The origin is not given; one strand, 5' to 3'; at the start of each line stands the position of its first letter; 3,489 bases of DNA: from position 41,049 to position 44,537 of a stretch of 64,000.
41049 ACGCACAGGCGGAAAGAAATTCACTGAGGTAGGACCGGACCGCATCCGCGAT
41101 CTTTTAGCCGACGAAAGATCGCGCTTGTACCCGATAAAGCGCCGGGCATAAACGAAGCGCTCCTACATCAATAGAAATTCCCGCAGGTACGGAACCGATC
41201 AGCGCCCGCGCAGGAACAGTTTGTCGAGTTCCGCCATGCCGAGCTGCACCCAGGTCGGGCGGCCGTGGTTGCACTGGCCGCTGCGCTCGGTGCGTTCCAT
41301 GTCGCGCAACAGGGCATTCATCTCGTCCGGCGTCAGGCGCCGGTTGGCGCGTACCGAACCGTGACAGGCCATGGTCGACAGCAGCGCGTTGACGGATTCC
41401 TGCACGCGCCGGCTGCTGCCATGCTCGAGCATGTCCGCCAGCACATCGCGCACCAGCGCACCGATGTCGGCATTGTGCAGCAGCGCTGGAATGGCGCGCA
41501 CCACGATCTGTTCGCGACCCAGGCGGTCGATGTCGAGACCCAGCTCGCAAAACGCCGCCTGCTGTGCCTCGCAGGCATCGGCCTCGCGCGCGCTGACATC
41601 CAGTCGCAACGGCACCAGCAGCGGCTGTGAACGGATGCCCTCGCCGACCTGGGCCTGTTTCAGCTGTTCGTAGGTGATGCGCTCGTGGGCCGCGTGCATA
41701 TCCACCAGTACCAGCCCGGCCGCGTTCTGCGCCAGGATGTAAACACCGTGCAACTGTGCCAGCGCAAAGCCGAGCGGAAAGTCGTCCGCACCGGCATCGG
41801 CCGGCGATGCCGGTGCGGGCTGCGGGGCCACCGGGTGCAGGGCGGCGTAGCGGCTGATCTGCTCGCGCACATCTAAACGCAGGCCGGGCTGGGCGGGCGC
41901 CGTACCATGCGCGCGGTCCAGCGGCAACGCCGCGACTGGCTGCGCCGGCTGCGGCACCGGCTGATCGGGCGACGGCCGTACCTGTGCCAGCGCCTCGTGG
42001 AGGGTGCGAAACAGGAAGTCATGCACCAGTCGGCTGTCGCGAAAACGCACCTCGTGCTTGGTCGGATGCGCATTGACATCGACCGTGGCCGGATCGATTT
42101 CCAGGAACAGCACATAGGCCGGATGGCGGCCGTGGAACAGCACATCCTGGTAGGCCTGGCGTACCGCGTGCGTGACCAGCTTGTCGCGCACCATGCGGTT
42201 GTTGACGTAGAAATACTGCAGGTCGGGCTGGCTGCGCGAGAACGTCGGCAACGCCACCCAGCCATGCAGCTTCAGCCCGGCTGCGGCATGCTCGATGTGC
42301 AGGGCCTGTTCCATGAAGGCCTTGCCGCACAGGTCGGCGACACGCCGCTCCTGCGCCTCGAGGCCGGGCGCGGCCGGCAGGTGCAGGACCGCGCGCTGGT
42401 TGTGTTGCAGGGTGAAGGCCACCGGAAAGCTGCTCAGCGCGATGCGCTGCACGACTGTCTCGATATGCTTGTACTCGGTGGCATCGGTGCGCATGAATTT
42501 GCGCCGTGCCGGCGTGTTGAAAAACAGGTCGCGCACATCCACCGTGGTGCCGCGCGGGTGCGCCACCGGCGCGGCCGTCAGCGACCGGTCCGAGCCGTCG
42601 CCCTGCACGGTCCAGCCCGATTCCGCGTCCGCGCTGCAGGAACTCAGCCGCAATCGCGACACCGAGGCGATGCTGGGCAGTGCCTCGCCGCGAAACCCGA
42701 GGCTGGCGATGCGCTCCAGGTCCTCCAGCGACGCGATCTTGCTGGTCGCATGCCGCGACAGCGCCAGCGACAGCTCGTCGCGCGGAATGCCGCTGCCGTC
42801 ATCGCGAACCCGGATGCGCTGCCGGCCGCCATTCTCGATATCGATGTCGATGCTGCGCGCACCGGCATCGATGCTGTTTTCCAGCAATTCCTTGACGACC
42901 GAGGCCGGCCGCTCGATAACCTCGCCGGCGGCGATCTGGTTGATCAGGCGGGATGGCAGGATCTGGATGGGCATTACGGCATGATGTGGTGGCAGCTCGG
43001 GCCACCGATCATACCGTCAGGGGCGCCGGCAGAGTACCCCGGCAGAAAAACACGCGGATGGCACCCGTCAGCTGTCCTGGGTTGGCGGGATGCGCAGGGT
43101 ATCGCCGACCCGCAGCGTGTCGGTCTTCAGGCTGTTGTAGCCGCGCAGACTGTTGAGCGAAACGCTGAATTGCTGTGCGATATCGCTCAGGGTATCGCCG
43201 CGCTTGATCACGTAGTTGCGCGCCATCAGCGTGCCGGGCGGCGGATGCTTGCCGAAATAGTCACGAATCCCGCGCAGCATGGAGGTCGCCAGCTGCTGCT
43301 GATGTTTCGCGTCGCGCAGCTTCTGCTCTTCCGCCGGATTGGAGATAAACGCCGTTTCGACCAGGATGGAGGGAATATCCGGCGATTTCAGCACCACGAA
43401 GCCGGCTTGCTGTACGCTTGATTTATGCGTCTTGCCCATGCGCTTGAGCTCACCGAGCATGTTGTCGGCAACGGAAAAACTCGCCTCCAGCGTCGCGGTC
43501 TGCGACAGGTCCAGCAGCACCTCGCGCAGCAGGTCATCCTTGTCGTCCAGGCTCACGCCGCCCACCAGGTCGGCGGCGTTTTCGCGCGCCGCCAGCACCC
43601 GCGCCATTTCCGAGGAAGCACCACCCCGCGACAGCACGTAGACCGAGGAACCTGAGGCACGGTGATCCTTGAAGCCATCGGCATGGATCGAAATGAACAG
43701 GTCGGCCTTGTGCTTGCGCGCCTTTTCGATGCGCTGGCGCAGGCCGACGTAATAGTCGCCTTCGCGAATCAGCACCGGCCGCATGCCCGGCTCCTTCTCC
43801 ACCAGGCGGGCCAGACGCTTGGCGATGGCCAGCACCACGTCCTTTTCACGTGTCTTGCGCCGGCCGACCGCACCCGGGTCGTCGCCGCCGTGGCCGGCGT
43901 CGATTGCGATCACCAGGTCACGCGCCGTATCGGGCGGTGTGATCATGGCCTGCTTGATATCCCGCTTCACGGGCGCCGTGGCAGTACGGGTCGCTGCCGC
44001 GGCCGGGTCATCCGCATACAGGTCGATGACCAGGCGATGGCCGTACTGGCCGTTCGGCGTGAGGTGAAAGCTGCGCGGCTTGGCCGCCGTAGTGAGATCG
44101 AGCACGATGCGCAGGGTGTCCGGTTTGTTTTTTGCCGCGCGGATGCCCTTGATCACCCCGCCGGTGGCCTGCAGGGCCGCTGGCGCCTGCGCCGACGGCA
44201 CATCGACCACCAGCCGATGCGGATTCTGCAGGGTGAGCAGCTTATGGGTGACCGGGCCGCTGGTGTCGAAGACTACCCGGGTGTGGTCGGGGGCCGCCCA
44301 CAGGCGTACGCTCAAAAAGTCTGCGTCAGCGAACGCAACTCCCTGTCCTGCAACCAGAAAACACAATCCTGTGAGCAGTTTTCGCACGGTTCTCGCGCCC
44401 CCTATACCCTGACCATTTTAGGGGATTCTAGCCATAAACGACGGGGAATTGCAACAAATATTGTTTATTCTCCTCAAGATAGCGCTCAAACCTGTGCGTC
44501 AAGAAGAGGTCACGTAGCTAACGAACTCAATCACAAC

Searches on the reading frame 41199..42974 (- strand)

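Call 66: search_protein_families(library=pfam, proteins=[window:41199-42974:-], max_evalue=0.00001)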
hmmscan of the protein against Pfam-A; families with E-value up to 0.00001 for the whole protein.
window:41199-42974:- (591 aa): 4 families
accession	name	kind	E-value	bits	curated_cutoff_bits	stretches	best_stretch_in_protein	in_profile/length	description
PF08676.16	MutL_C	-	4.7e-48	163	25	1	405-547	1-142/142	MutL C terminal dimerisation domain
PF01119.25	DNA_mis_repair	-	3.7e-42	143.1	26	1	213-329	2-118/119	DNA mismatch repair protein, C-terminal domain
PF13589.12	HATPase_c_3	-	2.3e-11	44.3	25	1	24-119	4-99/137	Histidine kinase-, DNA gyrase B-, and HSP90-like ATPase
PF02518.31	HATPase_c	-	1.3e-08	35.7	26.4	1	21-77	4-63/111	Histidine kinase-, DNA gyrase B-, and HSP90-like ATPase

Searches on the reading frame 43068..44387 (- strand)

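Call 67: search_protein_families(library=pfam, proteins=[window:43068-44387:-], max_evalue=0.00001)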
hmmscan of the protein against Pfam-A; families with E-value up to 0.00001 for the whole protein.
window:43068-44387:- (439 aa): 3 families
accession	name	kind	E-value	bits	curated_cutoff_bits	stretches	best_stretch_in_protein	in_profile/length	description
PF01520.23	Amidase_3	-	1.2e-47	162.6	27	1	160-375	1-173/174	N-acetylmuramoyl-L-alanine amidase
PF11741.13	AMIN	-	2.1e-17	63.5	20.5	1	27-123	2-101/101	AMIN domain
PF01476.26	LysM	-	1.1e-12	48.1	20.9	1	392-434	1-43/43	LysM domain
